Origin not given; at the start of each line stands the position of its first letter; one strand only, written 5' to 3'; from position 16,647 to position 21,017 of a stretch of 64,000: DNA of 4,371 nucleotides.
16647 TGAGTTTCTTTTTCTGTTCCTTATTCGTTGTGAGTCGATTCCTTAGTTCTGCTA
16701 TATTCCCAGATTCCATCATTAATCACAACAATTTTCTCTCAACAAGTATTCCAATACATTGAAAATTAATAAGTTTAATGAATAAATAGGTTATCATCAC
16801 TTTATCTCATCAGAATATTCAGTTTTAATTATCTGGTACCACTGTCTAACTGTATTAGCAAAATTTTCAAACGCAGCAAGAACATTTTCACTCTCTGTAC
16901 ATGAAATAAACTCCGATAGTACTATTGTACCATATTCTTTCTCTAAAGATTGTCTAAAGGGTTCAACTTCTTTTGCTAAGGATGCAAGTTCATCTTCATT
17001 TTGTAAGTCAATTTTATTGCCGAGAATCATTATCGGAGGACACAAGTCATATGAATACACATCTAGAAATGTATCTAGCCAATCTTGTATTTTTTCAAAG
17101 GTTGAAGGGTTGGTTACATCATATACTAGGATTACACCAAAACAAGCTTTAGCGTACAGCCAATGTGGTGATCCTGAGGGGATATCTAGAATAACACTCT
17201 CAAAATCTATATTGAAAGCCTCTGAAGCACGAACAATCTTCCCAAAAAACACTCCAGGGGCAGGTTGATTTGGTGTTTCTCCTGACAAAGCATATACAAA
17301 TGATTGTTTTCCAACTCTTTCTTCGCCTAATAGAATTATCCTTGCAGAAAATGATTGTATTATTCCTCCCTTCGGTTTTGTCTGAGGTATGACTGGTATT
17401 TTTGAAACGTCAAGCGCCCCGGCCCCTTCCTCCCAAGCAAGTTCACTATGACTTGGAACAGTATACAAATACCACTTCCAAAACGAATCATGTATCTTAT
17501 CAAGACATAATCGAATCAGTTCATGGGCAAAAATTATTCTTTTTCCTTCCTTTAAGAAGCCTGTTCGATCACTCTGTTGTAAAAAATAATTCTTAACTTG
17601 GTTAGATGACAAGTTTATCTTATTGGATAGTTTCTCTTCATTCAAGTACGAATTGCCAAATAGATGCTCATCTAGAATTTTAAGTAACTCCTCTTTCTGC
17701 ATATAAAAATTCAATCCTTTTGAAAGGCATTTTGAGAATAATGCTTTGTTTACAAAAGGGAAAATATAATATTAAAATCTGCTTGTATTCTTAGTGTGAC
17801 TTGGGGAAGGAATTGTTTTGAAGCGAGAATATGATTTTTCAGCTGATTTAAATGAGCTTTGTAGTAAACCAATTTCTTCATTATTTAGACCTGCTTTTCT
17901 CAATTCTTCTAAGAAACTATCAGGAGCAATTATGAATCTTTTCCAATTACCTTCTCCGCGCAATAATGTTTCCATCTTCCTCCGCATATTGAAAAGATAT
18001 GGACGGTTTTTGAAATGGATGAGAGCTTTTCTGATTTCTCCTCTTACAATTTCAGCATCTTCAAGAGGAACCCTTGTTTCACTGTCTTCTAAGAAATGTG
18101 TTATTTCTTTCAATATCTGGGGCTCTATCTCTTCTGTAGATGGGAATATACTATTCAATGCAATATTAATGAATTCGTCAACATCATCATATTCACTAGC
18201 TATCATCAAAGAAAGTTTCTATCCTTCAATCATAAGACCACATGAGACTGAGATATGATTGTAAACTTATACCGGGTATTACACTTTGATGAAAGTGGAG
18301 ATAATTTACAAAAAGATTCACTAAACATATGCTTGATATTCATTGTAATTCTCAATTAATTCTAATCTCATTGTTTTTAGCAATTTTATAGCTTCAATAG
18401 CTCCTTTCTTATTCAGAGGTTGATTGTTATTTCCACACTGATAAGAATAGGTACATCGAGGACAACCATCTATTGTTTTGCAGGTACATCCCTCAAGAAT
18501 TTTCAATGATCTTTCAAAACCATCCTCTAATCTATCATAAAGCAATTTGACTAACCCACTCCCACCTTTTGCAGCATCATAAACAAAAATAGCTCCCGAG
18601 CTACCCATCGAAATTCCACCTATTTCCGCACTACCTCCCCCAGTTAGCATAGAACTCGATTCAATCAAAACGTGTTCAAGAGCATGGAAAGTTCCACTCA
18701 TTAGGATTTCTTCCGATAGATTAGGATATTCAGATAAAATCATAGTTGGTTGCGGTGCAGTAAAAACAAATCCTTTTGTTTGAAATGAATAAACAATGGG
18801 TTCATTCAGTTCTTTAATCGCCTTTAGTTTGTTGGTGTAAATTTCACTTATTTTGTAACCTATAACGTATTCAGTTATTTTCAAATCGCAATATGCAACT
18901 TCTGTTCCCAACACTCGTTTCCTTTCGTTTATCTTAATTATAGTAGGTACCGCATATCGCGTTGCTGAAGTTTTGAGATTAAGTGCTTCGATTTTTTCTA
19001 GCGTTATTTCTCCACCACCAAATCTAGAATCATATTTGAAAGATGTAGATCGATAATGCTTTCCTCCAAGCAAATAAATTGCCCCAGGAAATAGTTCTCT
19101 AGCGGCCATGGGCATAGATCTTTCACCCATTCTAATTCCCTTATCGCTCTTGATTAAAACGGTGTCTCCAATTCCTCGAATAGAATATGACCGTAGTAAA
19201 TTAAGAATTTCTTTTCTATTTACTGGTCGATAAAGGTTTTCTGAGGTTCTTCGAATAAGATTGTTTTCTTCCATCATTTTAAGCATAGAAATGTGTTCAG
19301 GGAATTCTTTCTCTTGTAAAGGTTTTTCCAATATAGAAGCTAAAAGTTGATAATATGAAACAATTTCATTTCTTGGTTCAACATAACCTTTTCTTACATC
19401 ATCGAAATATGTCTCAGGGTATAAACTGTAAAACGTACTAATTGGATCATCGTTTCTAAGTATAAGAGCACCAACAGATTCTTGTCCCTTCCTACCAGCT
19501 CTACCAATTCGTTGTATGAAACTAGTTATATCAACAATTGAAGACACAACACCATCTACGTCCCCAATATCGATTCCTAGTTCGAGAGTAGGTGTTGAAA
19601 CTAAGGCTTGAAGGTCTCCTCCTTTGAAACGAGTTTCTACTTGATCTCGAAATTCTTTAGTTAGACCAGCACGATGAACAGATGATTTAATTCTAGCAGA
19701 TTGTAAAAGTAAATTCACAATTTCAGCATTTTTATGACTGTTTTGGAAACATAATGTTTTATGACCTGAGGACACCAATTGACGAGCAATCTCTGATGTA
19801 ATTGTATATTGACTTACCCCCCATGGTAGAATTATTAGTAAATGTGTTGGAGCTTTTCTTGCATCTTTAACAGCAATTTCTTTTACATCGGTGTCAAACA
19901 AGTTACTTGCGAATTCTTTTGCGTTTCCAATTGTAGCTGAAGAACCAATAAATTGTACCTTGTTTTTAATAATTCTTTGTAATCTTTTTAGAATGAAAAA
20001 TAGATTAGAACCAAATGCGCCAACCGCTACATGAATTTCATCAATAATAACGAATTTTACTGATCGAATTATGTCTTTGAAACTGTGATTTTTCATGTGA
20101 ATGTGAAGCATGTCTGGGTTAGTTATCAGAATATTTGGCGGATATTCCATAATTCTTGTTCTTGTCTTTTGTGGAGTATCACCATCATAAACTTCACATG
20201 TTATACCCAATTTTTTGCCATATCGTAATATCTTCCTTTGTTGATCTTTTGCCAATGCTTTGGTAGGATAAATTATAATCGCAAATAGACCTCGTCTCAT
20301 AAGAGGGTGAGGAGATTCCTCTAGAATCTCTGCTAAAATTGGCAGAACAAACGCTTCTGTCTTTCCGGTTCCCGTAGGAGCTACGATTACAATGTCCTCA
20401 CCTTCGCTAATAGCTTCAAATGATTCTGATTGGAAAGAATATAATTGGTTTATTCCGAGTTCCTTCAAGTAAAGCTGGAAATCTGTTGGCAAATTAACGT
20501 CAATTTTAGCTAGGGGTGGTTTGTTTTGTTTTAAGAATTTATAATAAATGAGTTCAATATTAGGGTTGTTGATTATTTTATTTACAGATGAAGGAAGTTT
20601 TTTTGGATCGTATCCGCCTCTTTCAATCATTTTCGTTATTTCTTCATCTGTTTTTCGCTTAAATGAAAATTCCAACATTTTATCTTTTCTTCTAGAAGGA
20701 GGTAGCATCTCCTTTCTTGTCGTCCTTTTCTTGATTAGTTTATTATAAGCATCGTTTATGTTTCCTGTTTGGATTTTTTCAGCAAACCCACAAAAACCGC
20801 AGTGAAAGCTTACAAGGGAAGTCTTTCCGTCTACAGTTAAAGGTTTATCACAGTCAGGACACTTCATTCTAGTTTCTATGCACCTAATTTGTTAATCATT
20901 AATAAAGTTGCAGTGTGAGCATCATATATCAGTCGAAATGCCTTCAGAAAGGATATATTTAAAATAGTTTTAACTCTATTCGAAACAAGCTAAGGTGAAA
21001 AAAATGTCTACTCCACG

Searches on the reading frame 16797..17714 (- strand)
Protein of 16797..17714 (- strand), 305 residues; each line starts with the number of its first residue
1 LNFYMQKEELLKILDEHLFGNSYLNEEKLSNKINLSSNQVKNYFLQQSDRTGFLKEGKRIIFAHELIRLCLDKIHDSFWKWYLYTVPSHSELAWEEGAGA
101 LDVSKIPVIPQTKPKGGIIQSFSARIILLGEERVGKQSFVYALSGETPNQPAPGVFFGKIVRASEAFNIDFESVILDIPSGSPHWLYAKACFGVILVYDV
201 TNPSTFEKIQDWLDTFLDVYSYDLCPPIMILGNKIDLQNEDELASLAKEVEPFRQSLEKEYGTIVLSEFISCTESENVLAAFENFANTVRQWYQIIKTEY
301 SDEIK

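Call 69: search_protein_families(library=pfam, proteins=[window:16797-17714:-], max_evalue=0.001)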
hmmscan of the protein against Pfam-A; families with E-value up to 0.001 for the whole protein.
window:16797-17714:- (305 aa): 3 families
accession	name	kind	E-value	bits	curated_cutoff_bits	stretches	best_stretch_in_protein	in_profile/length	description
PF00071.28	Ras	-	4.2e-13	49.6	21.6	1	126-290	2-161/162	Ras family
PF08477.19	Roc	-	2e-05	25.2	27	0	185-236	74-119/119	Ras of Complex, Roc, domain of DAPkinase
PF00025.27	Arf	-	4e-05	23.6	22.3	1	123-250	14-140/174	ADP-ribosylation factor family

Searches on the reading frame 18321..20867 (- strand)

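Call 69: search_protein_families(library=pfam, proteins=[window:18321-20867:-], max_evalue=0.001)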
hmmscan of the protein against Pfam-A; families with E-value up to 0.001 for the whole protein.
window:18321-20867:- (848 aa): 5 families
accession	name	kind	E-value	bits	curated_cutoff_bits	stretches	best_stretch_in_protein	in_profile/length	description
PF00270.35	DEAD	-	1.8e-36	125.9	26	1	144-318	2-166/167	DEAD/DEAH box helicase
PF00271.37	Helicase_C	-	1.2e-20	74.3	23.5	1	362-461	7-110/110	Helicase conserved C-terminal domain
PF09369.15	MZB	-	5.1e-13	50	24.2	1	730-806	1-80/80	MrfA Zn-binding domain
PF04851.21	ResIII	-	1.2e-08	35.4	22.5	1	146-312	8-161/164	Type III restriction enzyme, res subunit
PF22590.2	Cas3-like_C_2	-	7e-07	29.9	27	1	387-461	33-105/106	CRISPR-associated nuclease/helicase Cas3, C-terminal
